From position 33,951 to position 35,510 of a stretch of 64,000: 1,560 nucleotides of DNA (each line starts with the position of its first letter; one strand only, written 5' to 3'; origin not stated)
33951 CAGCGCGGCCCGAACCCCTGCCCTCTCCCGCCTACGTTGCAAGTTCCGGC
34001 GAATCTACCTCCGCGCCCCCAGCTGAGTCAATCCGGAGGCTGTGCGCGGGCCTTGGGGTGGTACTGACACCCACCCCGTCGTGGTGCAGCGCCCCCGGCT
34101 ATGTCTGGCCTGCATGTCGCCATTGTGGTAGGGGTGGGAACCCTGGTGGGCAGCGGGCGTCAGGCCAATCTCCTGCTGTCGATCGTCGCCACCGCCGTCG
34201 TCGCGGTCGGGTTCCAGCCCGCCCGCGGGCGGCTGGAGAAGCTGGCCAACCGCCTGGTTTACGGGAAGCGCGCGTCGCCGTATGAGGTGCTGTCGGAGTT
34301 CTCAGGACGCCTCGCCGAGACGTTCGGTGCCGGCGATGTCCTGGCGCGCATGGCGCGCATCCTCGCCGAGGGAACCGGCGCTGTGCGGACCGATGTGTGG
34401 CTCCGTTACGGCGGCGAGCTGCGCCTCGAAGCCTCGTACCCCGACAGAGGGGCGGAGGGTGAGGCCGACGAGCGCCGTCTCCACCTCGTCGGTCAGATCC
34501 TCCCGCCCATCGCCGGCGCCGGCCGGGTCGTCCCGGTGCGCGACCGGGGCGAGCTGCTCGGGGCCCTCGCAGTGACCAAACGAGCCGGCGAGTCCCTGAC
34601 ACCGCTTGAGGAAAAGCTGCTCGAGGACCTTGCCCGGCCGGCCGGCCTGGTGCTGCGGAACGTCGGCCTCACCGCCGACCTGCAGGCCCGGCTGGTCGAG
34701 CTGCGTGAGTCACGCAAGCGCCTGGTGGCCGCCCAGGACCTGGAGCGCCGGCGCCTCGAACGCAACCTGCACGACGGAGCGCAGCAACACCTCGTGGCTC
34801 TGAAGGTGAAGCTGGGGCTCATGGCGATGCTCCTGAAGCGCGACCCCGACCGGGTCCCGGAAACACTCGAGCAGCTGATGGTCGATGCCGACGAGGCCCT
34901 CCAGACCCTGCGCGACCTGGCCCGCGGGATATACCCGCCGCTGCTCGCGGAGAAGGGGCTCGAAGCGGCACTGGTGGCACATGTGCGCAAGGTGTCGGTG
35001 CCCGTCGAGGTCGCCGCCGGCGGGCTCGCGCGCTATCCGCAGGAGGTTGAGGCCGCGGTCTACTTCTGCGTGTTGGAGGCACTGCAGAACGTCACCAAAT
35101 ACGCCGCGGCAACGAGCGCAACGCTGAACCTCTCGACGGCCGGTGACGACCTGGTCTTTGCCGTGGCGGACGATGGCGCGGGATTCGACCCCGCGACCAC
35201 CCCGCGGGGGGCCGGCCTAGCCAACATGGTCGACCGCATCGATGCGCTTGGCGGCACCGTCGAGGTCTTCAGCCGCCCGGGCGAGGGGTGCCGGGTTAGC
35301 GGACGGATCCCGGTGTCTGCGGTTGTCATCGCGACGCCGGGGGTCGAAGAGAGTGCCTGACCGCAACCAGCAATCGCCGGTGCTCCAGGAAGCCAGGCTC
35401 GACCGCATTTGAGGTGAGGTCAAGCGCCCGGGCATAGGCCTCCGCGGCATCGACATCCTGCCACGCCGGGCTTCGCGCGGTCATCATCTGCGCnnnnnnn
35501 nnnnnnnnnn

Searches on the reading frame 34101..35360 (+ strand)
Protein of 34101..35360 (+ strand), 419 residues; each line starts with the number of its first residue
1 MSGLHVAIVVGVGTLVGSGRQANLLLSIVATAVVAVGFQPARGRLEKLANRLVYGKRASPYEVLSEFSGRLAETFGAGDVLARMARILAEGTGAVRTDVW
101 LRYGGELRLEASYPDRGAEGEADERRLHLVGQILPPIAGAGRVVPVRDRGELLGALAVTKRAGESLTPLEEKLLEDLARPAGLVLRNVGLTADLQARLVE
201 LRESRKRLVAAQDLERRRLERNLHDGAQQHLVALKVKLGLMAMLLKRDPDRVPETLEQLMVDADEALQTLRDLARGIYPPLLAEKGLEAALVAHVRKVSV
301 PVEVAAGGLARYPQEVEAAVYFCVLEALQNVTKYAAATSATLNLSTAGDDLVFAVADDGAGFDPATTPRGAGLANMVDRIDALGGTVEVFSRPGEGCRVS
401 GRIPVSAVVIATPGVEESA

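Call 104: search_protein_families(library=pfam, proteins=[window:34101-35360:+], max_evalue=0.00001)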
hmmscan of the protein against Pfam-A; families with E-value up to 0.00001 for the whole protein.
window:34101-35360:+ (419 aa): 3 families
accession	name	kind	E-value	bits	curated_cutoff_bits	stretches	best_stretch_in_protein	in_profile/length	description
PF07730.19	HisKA_3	-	1.7e-15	57.8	24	1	215-280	1-66/68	Histidine kinase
PF02518.31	HATPase_c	-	4.9e-10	40.3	26.4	1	317-405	3-109/111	Histidine kinase-, DNA gyrase B-, and HSP90-like ATPase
PF13581.12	HATPase_c_2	-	6.7e-06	26.6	27.4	0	290-370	3-87/127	Histidine kinase-like ATPase domain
